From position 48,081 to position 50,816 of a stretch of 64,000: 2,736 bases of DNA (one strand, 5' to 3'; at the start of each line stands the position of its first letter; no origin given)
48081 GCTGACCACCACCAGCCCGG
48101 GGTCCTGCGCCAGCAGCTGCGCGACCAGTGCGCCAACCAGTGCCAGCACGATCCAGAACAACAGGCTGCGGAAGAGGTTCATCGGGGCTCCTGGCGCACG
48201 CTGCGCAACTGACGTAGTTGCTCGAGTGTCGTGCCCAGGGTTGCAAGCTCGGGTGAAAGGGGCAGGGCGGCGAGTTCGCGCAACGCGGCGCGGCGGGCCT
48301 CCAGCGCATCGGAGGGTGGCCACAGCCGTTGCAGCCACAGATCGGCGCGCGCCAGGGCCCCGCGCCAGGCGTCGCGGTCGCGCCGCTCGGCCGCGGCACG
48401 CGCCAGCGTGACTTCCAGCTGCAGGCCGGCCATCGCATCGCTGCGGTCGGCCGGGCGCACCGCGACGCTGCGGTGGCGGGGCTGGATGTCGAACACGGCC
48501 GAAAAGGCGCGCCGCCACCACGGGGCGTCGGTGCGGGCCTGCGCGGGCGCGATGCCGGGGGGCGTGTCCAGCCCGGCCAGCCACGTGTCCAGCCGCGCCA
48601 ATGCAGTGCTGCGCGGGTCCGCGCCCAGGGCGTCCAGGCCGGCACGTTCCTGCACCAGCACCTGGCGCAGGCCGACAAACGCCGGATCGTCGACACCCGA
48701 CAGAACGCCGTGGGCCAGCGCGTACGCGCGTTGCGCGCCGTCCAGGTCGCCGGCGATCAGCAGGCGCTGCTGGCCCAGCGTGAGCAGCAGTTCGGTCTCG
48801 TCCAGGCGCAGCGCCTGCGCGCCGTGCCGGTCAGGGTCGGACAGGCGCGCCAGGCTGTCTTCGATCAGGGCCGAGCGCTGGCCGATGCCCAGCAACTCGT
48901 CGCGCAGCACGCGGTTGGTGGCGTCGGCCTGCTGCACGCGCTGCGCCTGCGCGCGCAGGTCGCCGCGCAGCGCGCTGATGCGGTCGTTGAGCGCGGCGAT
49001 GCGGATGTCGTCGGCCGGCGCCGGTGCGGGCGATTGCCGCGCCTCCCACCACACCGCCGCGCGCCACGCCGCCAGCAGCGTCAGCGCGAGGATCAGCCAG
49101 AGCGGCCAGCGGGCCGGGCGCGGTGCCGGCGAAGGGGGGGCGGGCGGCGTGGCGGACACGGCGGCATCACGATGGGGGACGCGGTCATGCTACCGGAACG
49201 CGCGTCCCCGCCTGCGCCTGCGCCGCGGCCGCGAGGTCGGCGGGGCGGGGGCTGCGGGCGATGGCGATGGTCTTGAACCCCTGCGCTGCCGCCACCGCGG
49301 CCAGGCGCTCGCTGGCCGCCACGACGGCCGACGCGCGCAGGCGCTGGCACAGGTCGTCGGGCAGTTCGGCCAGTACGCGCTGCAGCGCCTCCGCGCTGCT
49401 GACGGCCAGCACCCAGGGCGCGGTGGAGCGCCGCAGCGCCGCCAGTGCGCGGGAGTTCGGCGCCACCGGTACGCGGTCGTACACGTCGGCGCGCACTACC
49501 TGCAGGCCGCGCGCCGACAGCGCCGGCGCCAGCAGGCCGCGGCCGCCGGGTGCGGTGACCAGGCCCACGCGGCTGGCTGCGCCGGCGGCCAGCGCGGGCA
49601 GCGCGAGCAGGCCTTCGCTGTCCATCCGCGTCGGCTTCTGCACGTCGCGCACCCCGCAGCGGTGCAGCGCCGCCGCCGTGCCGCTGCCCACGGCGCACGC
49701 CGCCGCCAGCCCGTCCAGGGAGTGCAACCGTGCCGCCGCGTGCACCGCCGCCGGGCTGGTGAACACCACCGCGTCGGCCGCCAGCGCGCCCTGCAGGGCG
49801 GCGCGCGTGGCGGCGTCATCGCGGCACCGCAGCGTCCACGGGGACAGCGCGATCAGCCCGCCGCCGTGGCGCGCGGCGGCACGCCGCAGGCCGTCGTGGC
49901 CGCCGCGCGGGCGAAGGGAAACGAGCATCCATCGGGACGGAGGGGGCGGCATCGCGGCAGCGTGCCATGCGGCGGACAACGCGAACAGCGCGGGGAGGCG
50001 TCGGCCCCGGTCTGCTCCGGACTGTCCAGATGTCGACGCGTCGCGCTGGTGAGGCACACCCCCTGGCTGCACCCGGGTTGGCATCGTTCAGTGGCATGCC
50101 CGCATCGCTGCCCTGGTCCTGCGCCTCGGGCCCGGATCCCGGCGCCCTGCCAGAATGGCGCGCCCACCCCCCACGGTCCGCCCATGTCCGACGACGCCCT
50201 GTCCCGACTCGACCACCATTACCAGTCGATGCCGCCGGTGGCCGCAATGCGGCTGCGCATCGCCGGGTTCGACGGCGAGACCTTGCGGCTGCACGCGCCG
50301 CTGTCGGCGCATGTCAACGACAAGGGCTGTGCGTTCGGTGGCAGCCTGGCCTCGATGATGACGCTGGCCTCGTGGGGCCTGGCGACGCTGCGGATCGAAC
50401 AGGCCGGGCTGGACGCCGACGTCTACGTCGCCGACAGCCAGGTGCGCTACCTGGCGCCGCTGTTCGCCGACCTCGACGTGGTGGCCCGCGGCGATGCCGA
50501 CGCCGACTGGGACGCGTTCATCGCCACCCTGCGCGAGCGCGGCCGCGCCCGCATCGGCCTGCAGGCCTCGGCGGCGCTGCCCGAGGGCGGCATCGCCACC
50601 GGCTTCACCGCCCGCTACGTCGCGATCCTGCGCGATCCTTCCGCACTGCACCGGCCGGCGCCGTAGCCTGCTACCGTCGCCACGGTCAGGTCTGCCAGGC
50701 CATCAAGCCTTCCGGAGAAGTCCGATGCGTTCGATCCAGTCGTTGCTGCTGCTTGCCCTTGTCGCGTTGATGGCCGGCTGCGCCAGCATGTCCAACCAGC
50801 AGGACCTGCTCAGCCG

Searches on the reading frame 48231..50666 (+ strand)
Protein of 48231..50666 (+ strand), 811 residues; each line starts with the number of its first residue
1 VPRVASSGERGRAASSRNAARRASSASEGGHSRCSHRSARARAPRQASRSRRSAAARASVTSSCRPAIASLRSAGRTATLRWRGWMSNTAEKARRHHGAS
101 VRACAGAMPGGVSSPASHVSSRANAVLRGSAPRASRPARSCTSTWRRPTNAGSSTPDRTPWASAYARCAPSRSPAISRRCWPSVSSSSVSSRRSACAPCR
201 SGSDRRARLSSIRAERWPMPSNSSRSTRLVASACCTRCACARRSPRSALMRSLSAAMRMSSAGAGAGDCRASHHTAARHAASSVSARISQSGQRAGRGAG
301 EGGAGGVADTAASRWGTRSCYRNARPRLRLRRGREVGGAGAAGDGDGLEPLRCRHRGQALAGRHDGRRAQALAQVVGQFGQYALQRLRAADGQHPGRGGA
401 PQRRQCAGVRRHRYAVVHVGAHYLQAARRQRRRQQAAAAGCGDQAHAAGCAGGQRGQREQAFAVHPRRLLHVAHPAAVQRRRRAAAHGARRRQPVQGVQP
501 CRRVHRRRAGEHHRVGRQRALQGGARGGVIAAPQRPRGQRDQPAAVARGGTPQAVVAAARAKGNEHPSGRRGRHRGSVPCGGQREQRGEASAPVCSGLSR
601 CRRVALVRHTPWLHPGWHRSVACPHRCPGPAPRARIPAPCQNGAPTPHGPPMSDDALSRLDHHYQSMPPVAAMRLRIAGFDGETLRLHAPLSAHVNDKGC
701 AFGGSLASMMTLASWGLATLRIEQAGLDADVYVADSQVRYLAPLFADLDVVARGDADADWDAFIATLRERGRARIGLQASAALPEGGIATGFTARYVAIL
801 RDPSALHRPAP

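Call 92: search_protein_families(library=pfam, proteins=[window:48231-50666:+], max_evalue=0.00001)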
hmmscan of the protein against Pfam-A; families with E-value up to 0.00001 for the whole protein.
window:48231-50666:+ (811 aa): 1 family
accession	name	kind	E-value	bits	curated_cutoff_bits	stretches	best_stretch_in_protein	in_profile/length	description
PF09500.16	YiiD_C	-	2.1e-29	102.7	27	1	665-798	10-142/144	Putative thioesterase (yiiD_Cterm)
